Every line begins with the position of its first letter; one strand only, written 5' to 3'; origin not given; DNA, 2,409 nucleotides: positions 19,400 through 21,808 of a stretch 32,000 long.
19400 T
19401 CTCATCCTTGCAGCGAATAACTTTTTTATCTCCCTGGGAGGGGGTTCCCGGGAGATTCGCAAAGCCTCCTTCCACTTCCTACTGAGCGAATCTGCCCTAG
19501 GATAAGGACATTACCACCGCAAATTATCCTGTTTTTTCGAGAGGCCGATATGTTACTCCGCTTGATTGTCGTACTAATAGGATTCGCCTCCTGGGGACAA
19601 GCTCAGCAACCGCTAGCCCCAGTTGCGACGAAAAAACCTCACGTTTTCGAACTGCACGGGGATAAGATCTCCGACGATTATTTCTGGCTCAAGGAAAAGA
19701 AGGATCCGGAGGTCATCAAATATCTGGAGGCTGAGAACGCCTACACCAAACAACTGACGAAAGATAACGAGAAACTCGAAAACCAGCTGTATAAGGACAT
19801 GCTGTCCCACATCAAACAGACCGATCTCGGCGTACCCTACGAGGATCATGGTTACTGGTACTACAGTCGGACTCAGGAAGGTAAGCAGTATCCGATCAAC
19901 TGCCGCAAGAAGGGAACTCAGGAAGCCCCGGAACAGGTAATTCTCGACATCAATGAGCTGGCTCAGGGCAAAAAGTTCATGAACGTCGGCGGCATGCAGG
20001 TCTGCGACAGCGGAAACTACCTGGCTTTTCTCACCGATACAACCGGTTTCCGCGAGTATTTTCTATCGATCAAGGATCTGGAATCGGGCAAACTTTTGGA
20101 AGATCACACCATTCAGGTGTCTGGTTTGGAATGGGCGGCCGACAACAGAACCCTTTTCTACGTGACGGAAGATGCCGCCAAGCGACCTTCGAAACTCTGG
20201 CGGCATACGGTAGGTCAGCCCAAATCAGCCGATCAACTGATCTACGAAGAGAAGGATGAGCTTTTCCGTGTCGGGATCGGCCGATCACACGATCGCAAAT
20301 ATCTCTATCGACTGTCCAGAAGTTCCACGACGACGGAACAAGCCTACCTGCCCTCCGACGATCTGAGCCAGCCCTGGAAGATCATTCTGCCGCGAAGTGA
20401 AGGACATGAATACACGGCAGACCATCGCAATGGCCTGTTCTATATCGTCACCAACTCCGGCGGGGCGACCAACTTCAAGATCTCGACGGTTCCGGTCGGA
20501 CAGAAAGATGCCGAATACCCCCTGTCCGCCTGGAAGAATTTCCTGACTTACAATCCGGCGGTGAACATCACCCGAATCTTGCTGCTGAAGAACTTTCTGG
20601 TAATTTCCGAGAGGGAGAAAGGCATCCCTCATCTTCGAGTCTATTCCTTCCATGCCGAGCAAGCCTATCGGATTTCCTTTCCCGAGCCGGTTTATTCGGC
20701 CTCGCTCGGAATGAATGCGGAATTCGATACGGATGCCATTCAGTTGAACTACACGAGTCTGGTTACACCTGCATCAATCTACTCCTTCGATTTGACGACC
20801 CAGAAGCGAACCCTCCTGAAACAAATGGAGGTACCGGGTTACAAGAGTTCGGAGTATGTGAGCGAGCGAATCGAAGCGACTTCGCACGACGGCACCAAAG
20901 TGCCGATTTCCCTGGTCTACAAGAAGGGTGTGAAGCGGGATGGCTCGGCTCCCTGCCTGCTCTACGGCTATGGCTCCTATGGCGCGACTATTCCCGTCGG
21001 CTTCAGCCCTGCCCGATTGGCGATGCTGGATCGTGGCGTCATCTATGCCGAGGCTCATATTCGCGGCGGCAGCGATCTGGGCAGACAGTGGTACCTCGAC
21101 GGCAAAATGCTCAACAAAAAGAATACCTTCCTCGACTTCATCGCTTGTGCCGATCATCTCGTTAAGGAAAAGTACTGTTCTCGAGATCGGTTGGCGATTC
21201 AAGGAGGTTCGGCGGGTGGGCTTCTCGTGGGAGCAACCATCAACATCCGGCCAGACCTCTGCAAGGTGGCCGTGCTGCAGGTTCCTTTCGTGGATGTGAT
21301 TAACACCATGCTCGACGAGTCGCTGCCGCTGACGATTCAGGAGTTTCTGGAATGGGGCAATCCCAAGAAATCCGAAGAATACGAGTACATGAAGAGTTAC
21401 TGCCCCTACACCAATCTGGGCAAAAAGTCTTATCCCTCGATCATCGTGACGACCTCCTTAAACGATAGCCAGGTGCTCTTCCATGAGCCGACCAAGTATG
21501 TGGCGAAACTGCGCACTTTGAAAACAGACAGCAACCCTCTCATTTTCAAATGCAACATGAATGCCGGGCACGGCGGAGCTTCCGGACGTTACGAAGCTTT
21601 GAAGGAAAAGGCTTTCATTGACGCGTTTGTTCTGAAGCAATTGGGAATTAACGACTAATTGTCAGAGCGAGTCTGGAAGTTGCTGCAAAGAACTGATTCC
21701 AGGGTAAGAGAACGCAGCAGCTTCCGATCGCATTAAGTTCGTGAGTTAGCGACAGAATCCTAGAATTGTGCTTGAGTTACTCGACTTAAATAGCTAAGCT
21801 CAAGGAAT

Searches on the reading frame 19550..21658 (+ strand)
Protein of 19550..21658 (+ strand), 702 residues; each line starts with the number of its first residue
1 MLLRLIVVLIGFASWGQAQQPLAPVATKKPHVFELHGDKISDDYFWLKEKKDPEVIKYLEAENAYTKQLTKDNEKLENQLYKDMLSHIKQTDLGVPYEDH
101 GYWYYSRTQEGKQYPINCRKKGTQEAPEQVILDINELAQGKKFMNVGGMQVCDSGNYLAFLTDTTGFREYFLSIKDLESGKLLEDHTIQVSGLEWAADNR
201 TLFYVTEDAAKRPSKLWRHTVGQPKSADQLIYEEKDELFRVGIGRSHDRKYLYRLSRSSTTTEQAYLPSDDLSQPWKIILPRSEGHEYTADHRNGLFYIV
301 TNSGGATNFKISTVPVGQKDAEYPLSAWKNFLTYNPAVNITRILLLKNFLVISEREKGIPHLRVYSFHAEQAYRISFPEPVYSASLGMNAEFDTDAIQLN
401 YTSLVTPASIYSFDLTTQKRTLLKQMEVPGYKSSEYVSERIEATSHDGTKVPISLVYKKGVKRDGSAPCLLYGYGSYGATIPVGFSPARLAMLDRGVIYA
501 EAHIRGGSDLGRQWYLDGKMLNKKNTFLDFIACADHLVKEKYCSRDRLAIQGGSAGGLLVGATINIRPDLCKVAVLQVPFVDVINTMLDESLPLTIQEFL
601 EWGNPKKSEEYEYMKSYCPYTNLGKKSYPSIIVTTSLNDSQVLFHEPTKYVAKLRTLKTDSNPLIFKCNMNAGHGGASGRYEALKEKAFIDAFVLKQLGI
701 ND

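Call 75: search_protein_families(library=pfam, proteins=[window:19550-21658:+], max_evalue=0.00001)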
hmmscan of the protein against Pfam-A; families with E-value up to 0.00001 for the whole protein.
window:19550-21658:+ (702 aa): 2 families
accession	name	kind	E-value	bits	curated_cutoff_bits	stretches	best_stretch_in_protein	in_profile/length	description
PF02897.21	Peptidase_S9_N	-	9e-100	334.8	24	1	24-425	1-413/414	Prolyl oligopeptidase, N-terminal beta-propeller domain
PF00326.27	Peptidase_S9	-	8.9e-60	202.2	22.6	1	485-699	3-211/213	Prolyl oligopeptidase family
